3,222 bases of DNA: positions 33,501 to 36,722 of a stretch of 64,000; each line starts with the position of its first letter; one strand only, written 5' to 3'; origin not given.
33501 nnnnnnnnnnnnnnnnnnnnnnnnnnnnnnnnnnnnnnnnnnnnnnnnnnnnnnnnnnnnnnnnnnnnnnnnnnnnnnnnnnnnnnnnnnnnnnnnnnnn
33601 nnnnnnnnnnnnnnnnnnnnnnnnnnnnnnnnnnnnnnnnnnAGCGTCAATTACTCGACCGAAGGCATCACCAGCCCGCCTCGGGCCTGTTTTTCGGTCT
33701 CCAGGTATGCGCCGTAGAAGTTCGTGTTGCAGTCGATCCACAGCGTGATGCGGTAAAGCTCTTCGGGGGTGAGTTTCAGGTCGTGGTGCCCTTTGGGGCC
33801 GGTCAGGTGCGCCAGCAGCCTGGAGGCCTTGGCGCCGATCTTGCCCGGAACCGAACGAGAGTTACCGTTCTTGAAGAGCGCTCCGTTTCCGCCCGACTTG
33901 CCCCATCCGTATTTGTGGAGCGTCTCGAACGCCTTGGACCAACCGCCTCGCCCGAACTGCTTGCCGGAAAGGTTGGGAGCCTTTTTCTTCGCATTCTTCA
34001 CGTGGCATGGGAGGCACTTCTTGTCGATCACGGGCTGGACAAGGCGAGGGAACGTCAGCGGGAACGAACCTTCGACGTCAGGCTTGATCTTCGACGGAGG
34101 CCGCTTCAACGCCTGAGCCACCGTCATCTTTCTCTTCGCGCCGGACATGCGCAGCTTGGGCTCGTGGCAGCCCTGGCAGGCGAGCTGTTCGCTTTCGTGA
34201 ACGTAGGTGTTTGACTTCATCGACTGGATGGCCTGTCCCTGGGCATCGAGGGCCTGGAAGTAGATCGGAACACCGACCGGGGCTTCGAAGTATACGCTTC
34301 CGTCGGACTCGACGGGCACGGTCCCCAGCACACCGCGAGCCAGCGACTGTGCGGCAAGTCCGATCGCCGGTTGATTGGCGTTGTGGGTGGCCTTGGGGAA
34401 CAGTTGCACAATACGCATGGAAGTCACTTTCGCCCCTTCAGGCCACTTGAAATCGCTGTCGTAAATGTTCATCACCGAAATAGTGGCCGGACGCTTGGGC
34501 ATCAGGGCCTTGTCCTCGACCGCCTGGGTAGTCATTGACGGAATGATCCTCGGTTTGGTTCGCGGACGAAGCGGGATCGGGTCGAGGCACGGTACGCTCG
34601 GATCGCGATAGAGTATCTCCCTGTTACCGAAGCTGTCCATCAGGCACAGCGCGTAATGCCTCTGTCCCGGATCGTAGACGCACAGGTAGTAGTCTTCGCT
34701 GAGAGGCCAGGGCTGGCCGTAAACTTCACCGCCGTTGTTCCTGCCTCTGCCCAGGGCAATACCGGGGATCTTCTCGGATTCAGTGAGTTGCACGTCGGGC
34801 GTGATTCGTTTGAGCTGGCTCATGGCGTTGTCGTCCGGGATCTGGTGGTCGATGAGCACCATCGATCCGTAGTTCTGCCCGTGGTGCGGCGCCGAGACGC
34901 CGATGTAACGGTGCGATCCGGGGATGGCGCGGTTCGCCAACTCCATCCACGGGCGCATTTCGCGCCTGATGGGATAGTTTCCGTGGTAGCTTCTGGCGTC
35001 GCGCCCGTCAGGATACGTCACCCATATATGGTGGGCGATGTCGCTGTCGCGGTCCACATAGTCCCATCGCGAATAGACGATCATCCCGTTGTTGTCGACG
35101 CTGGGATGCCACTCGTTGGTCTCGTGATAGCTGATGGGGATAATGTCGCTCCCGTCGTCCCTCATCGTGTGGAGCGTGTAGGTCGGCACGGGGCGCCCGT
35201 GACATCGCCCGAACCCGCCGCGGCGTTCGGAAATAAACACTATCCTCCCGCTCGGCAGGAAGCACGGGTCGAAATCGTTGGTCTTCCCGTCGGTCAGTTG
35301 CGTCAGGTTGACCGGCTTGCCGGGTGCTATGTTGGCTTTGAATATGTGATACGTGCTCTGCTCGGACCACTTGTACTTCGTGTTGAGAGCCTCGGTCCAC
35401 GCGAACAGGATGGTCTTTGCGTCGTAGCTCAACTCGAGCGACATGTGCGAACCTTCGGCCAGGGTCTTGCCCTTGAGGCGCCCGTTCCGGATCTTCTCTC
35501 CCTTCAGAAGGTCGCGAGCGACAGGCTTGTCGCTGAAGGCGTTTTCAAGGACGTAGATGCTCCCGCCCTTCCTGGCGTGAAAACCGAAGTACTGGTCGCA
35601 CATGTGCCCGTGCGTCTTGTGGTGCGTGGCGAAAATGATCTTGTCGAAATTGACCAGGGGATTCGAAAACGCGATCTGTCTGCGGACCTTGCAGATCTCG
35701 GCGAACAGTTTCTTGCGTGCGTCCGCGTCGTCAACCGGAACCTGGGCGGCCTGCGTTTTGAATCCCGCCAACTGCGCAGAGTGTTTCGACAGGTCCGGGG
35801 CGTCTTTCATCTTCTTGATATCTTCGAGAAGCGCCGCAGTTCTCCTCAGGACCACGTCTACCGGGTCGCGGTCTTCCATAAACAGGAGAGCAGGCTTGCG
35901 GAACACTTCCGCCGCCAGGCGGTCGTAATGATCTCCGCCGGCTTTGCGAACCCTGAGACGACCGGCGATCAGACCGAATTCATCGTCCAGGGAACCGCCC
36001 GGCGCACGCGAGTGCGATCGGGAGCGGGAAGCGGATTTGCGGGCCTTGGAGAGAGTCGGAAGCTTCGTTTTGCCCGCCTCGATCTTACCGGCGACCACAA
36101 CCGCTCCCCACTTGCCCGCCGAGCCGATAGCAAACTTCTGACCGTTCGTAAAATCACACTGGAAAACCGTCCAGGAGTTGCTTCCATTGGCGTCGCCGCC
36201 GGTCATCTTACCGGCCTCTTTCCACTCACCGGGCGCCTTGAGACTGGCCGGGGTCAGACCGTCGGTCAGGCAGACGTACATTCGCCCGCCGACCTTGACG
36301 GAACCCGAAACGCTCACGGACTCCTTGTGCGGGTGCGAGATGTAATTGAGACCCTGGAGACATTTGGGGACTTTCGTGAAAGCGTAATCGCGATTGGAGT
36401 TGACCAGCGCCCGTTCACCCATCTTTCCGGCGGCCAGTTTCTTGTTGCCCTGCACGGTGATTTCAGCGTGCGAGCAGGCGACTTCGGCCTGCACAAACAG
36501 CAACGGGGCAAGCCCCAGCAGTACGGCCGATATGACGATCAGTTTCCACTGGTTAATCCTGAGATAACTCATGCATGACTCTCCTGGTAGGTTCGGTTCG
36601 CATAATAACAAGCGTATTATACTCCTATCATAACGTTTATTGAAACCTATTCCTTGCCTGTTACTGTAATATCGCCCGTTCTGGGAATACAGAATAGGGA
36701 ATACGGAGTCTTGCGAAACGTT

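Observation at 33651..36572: Family member 4 sits 8 bp upstream of a formylglycine sulfatase on the same strand, a likely operon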

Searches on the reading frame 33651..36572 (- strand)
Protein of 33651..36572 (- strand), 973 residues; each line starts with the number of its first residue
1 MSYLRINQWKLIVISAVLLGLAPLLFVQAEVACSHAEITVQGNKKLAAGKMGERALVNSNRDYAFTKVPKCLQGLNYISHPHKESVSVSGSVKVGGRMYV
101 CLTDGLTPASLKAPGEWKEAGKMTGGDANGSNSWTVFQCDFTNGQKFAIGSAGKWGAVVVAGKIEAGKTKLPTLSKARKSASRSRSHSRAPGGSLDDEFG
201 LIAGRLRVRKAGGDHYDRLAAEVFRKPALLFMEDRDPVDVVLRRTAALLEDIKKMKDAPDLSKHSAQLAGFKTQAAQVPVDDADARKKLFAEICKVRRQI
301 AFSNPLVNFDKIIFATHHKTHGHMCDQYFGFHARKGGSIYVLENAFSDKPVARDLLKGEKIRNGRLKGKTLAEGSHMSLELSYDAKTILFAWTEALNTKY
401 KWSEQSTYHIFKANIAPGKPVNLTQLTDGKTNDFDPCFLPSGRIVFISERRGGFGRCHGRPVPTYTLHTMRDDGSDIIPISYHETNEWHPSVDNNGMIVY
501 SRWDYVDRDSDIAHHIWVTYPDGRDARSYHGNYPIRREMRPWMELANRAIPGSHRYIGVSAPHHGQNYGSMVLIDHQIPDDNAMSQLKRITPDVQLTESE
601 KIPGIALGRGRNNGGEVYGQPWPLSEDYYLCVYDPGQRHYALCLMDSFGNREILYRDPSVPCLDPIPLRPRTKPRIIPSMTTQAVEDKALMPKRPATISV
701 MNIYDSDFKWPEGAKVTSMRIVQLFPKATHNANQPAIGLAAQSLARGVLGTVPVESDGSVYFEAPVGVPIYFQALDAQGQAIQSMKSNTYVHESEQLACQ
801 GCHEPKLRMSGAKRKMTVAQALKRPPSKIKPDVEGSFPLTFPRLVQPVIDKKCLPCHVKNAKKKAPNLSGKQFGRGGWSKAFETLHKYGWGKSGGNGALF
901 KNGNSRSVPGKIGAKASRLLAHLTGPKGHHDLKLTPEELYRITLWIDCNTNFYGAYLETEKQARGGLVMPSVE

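Call 6: search_protein_families(library=pfam, proteins=[window:33651-36572:-], max_evalue=0.01)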
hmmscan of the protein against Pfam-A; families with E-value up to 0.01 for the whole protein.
window:33651-36572:- (973 aa): 1 family
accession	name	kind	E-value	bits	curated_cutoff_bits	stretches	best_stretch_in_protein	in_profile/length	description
PF18582.6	HZS_alpha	-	2.7e-18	66.8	26.6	1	735-804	30-98/98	Hydrazine synthase alpha subunit middle domain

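Call 7: search_protein_families(library=ncbifam, proteins=[window:33651-36572:-], max_evalue=0.001)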
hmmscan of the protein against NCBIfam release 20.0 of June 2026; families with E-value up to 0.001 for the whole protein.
window:33651-36572:- (973 aa): 1 family
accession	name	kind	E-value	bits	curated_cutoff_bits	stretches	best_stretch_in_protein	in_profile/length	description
NF052339.1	hydrazine_alpha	equivalog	4.9e-12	44.5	800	1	746-813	527-594/804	hydrazine synthase subunit alpha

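Call 13: find_homologous_proteins(query=window:33651-36572:-, max_evalue=1e-10)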
Query window:33651-36572:- (973 aa): 2053 proteins with E <= 1e-10 among 8000 candidates; the best 120 are listed.
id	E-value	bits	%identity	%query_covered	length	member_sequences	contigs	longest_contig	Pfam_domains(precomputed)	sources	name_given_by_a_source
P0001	0.0e+0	2183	95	100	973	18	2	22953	PF18582.7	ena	-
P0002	0.0e+0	2181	95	100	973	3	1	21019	PF18582.7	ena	-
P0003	0.0e+0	2013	87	100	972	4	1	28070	PF18582.7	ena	-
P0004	0.0e+0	1956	84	100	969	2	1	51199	PF18582.7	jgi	jgi:hypothetical protein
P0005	0.0e+0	1930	83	100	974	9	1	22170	PF18582.7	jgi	-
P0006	0.0e+0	1901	82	100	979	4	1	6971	PF18582.7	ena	-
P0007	0.0e+0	1718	74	100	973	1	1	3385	PF18582.7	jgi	-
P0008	0.0e+0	1607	71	100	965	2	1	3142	PF18582.7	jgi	-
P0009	0.0e+0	1486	66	99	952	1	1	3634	PF18582.7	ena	-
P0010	0.0e+0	1470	68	96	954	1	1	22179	PF18582.7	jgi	-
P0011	0.0e+0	1447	66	96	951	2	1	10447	PF18582.7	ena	-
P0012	0.0e+0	1445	65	99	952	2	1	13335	PF18582.7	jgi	-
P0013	0.0e+0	1416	64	99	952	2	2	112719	PF18582.7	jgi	-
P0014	0.0e+0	1343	62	95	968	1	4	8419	PF18582.7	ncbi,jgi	-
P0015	0.0e+0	1325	59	99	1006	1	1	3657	PF18582.7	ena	-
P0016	0.0e+0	1319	60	96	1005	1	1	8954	PF18582.7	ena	-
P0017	0.0e+0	1310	60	99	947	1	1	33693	PF18582.7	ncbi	-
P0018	0.0e+0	1178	54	98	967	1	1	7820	PF18582.7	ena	-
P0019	0.0e+0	1147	54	96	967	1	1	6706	PF18582.7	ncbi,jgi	ncbi:MAG: HzsA-related protein [Planctomycetota bacterium]|jgi:hypothetical protein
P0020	0.0e+0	1134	54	97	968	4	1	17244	PF18582.7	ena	-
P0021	0.0e+0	1127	61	80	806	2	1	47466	PF18582.7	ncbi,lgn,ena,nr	ncbi:MAG: hypothetical protein FVQ82_10805 [Planctomycetes bacterium]|nr:hypothetical protein [Planc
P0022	0.0e+0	1123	53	96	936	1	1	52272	PF18582.7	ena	-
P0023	0.0e+0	1123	53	97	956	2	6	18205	PF18582.7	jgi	-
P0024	0.0e+0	1122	52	96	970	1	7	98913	PF18582.7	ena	-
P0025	0.0e+0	1119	53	97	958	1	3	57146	PF18582.7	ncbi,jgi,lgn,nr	ncbi:MAG: hypothetical protein QGH15_18805 [Kiritimatiellia bacterium]|jgi:hypothetical protein|nr:h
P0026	0.0e+0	1118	62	81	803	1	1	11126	PF18582.7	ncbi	-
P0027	0.0e+0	1115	61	82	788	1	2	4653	PF18582.7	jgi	-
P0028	0.0e+0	1107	53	96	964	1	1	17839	PF18582.7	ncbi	-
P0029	0.0e+0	1104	52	99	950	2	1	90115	PF18582.7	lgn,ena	-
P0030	0.0e+0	1093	52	97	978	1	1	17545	PF18582.7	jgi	-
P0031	0.0e+0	1091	52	99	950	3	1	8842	PF18582.7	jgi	jgi:hypothetical protein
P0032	0.0e+0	1089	52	99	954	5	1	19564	PF18582.7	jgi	-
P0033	0.0e+0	1089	52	96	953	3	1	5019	PF18582.7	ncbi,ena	-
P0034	0.0e+0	1089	50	99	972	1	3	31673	PF18582.7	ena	-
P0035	0.0e+0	1084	52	96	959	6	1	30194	PF18582.7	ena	-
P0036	0.0e+0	1082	62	78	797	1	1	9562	PF18582.7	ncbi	ncbi:hypothetical protein ACFL34_03600 [Candidatus Sumerlaeota bacterium]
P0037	0.0e+0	1068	52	96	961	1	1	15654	PF18582.7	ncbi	-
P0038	0.0e+0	1065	59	80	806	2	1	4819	PF18582.7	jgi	-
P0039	0.0e+0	1064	52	98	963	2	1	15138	PF18582.7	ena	-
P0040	0.0e+0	1064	60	80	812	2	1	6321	PF18582.7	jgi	jgi:hypothetical protein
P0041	0.0e+0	1059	59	80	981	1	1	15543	PF18582.7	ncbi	-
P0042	0.0e+0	1058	51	99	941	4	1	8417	PF18582.7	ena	-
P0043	0.0e+0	1055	50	100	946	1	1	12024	PF18582.7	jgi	-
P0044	0.0e+0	1052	50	99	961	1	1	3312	PF18582.7,PF07676.19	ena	-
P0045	0.0e+0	1052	59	78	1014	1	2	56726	PF18582.7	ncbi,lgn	-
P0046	0.0e+0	1052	52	96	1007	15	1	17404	PF18582.7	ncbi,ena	-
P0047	0.0e+0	1052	50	98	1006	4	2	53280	PF18582.7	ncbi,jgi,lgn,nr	ncbi:MAG: hypothetical protein QGI24_09990 [Kiritimatiellia bacterium]|jgi:hypothetical protein|nr:h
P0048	0.0e+0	1051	58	80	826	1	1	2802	PF18582.7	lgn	-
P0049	0.0e+0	1051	51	96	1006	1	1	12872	PF18582.7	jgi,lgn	jgi:hypothetical protein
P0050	0.0e+0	1051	51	96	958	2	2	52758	PF18582.7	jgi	-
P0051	0.0e+0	1050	50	99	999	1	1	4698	PF18582.7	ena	-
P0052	0.0e+0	1049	50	99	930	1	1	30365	PF18582.7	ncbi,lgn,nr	ncbi:MAG: hypothetical protein JXA82_05725 [Sedimentisphaerales bacterium]|nr:hypothetical protein [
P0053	0.0e+0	1046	50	96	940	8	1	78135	PF26549.1,PF18582.7,PF07676.19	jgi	jgi:hypothetical protein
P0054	0.0e+0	1041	50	96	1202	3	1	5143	PF18582.7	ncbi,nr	ncbi:MAG: hypothetical protein KAI66_13775, partial [Lentisphaeria bacterium]|nr:hypothetical protei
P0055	0.0e+0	1041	58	80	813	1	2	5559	PF18582.7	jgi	jgi:hypothetical protein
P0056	0.0e+0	1034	50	98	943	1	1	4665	PF18582.7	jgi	-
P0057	0.0e+0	1033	50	99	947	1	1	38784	PF18582.7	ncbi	-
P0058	0.0e+0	1032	50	99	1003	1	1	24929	PF18582.7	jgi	-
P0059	0.0e+0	1031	50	99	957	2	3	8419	PF18582.7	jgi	-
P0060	0.0e+0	1030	59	78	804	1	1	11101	PF18582.7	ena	-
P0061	0.0e+0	1029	50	96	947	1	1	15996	PF18582.7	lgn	-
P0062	0.0e+0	1028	57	80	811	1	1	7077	PF18582.7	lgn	-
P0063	0.0e+0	1028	50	100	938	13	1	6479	PF18582.7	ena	-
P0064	0.0e+0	1027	50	96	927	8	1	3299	PF18582.7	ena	-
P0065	0.0e+0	1027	49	96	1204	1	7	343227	PF18582.7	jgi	jgi:hypothetical protein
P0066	0.0e+0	1027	50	96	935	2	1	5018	PF18582.7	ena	-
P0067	0.0e+0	1026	59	78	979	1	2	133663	PF18582.7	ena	-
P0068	0.0e+0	1026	50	96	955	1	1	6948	PF18582.7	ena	-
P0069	0.0e+0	1026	58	78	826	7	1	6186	PF18582.7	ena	-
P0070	0.0e+0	1025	58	80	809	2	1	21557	PF18582.7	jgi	-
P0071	0.0e+0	1025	56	81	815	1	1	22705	PF18582.7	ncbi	-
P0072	0.0e+0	1024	57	80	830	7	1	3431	PF18582.7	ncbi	-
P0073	0.0e+0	1024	58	78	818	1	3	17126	PF18582.7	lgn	-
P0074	0.0e+0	1023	59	79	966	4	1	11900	PF18582.7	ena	-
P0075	0.0e+0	1022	58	78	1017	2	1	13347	PF18582.7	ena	-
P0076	0.0e+0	1021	49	99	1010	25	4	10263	PF18582.7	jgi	jgi:cytochrome c553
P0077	0.0e+0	1020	58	78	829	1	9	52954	PF18582.7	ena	-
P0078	0.0e+0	1020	50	98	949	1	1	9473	PF18582.7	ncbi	-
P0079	0.0e+0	1018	50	96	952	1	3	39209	PF18582.7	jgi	-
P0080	0.0e+0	1018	57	79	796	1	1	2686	PF18582.7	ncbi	ncbi:MAG: hypothetical protein WC655_29920, partial [Candidatus Hydrogenedentales bacterium]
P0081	0.0e+0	1017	57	80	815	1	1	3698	PF18582.7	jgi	-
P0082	0.0e+0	1017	58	76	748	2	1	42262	PF18582.7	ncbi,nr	ncbi:MAG: hypothetical protein CMJ83_21965 [Planctomycetes bacterium]|nr:hypothetical protein [Planc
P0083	0.0e+0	1017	50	96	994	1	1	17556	PF18582.7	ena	-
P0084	0.0e+0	1017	57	80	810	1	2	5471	PF18582.7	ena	-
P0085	0.0e+0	1016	49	99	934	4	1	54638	PF18582.7,PF07676.19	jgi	jgi:hypothetical protein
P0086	0.0e+0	1015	49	96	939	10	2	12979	PF18582.7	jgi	-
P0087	1.6e-298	1011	48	99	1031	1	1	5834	PF18582.7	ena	-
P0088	2.3e-298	1011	56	80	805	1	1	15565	PF18582.7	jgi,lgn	-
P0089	4.6e-298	1010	56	80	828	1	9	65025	PF18582.7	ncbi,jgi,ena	-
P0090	4.8e-298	1009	48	99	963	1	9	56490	PF18582.7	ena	-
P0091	5.9e-298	1009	49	98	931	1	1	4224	PF18582.7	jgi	jgi:hypothetical protein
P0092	8.3e-298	1009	58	77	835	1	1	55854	PF18582.7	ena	-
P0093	1.6e-297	1008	55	80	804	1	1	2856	PF18582.7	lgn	-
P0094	1.6e-297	1008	48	99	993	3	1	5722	PF18582.7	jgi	-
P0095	2.8e-297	1007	56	80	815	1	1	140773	PF18582.7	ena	-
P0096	2.8e-297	1007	58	78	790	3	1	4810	PF18582.7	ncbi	-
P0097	3.1e-297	1007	56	80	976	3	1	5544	PF18582.7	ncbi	-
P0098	3.9e-297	1006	49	96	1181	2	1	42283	PF18582.7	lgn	-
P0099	1.4e-296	1005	56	80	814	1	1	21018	PF18582.7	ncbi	-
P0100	2.3e-296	1004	49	98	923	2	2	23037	PF18582.7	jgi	jgi:hypothetical protein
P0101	2.4e-296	1004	56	80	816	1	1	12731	PF18582.7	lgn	-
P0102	2.9e-296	1004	58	78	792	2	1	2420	PF26549.1,PF18582.7,PF07676.19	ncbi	ncbi:MAG: HzsA-related protein, partial [Planctomycetota bacterium]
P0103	3.2e-296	1003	48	99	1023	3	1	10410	PF18582.7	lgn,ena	-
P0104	3.5e-296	1003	48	96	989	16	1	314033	PF18582.7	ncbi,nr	ncbi:MAG: hypothetical protein NT105_22310 [Verrucomicrobia bacterium]|nr:hypothetical protein [Verr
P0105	3.8e-296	1003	56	80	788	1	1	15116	PF18582.7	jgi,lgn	jgi:hypothetical protein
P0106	2.5e-295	1000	57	78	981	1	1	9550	PF18582.7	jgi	jgi:hypothetical protein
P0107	2.5e-295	1000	57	80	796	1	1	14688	PF18582.7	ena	-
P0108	3.6e-295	1000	56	78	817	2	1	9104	PF18582.7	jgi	-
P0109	3.9e-295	1000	49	96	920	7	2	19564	PF18582.7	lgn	-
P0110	8.7e-295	999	56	80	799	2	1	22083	PF18582.7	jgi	jgi:hypothetical protein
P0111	2.8e-294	997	47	99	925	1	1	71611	PF18582.7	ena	-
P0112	3.4e-294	997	57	80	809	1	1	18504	PF18582.7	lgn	-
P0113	3.5e-294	997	56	79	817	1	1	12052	PF18582.7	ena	-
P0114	4.1e-294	996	56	80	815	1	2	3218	PF18582.7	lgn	-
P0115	5.5e-294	996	56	78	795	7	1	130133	PF18582.7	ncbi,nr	ncbi:MAG: hypothetical protein QGH60_05550 [Phycisphaerae bacterium]|nr:hypothetical protein [Phycis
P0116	6.2e-294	996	49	95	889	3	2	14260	PF18582.7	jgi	jgi:hypothetical protein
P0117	9.1e-294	995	57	79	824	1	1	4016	PF18582.7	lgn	-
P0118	1.3e-293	995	58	73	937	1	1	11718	PF18582.7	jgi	jgi:hypothetical protein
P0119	1.9e-293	994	56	80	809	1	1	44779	PF18582.7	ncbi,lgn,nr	ncbi:MAG: hypothetical protein K1Y02_07115 [Candidatus Hydrogenedentes bacterium]|nr:hypothetical pr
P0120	3.1e-293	994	56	78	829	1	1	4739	PF18582.7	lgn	-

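Call 19: find_encoding_contigs(protein=P0004, flank=10000, max_places=3)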
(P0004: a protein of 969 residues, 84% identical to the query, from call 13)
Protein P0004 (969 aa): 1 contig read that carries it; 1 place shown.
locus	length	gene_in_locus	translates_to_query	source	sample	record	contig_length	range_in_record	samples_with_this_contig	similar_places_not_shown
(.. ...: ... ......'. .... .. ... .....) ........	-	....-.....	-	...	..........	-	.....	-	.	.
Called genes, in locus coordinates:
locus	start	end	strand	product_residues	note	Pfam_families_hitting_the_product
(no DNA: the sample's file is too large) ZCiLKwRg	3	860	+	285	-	?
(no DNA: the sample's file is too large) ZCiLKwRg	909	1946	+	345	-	PF09459:EB_dh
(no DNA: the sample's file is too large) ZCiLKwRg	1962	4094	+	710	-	PF00672:HAMP, PF00512:HisKA, PF02518:HATPase_c, PF00072:Response_reg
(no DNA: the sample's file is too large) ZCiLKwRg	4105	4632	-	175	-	PF04205:FMN_bind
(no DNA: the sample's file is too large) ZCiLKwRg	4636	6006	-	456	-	PF07396:Porin_O_P (weak)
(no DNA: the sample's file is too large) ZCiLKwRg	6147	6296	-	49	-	PF10636:hemP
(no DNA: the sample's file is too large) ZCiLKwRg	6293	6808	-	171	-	PF12802:MarR_2, PF02742:Fe_dep_repr_C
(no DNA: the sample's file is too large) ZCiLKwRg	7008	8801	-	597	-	PF06283:ThuA, PF06439:3keto-disac_hyd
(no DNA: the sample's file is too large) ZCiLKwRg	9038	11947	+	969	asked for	PF18582:HZS_alpha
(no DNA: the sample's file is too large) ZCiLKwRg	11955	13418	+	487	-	PF00884:Sulfatase, PF01663:Phosphodiest, PF16347:SGSH_C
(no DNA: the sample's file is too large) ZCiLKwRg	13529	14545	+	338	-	PF07963:N_methyl (weak)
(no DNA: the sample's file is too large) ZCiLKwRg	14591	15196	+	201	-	PF13646:HEAT_2 (weak), PF13513:HEAT_EZ (faint), PF02985:HEAT (faint), PF13646:HEAT_2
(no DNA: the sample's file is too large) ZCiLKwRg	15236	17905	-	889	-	PF26549:Tricorn_N (faint), PF18582:HZS_alpha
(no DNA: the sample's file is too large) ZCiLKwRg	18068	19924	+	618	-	PF00270:DEAD, PF00271:Helicase_C, PF16124:RecQ_Zn_bind, PF09382:RQC, PF00570:HRDC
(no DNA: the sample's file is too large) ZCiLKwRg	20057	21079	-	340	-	PF21016:RlmN_N, PF04055:Radical_SAM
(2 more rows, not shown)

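Call 20: find_encoding_contigs(protein=P0013, flank=10000, max_places=3)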
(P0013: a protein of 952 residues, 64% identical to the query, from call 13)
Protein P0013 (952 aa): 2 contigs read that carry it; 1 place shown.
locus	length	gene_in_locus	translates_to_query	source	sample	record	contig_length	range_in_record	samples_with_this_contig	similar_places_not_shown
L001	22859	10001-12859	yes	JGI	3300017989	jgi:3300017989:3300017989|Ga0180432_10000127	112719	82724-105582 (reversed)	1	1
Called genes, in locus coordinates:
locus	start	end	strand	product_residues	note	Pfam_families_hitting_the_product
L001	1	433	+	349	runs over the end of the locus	PF13407:Peripla_BP_4, PF00532:Peripla_BP_1 (weak)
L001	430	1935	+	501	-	PF00005:ABC_tran, PF13304:AAA_21 (faint), PF00005:ABC_tran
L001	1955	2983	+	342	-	PF02653:BPD_transp_2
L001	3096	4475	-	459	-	PF01408:GFO_IDH_MocA, PF19051:GFO_IDH_MocA_C2, PF22725:GFO_IDH_MocA_C3 (faint)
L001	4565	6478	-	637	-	PF07940:Hepar_II_III_C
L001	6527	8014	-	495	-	PF14100:DUF6807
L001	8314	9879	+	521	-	PF00036:EF-hand_1 (faint), PF13405:EF-hand_6 (faint), PF13499:EF-hand_7 (faint), PF13202:EF-hand_5 (faint), PF23657:DUF7151 (faint)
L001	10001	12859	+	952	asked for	PF18582:HZS_alpha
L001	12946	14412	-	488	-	PF01408:GFO_IDH_MocA, PF19051:GFO_IDH_MocA_C2, PF22725:GFO_IDH_MocA_C3 (weak)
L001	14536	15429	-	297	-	PF01261:AP_endonuc_2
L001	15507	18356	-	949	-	PF14498:Glyco_hyd_65N_2, PF22124:Glyco_hydro_95_cat, PF21307:Glyco_hydro_95_C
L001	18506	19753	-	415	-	-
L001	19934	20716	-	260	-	PF00809:Pterin_bind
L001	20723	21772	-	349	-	-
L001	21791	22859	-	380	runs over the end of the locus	PF01408:GFO_IDH_MocA, PF02894:GFO_IDH_MocA_C, PF22725:GFO_IDH_MocA_C3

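Call 21: find_encoding_contigs(protein=P0017, flank=10000, max_places=3)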
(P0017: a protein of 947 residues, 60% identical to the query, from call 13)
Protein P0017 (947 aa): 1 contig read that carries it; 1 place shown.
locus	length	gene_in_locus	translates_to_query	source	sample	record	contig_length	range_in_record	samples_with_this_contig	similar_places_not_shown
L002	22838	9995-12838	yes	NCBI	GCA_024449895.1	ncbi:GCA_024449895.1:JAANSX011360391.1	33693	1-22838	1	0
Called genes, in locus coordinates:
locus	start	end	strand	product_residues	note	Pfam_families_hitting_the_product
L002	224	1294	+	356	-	PF01408:GFO_IDH_MocA, PF22725:GFO_IDH_MocA_C3, PF02894:GFO_IDH_MocA_C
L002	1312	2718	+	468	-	PF00884:Sulfatase, PF01663:Phosphodiest (faint), PF02995:DUF229 (faint), PF16347:SGSH_C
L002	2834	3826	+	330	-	PF01408:GFO_IDH_MocA, PF22725:GFO_IDH_MocA_C3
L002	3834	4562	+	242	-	PF13469:Sulfotransfer_3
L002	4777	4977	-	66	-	-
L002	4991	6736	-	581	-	PF00749:tRNA-synt_1c, PF03950:tRNA-synt_1c_C, PF20974:tRNA-synt_1c_C2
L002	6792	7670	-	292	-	PF01791:DeoC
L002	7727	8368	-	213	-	PF02734:Dak2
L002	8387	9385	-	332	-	PF02733:Dak1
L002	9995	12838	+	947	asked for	PF18582:HZS_alpha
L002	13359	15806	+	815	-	PF08450:SGL (faint), PF25021:TEN_NHL (faint), PF24684:Vgb_lyase (weak), PF01436:NHL (weak)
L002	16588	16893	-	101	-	-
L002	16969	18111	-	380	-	PF01042:Ribonuc_L-PSP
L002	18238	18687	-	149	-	-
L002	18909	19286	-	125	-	-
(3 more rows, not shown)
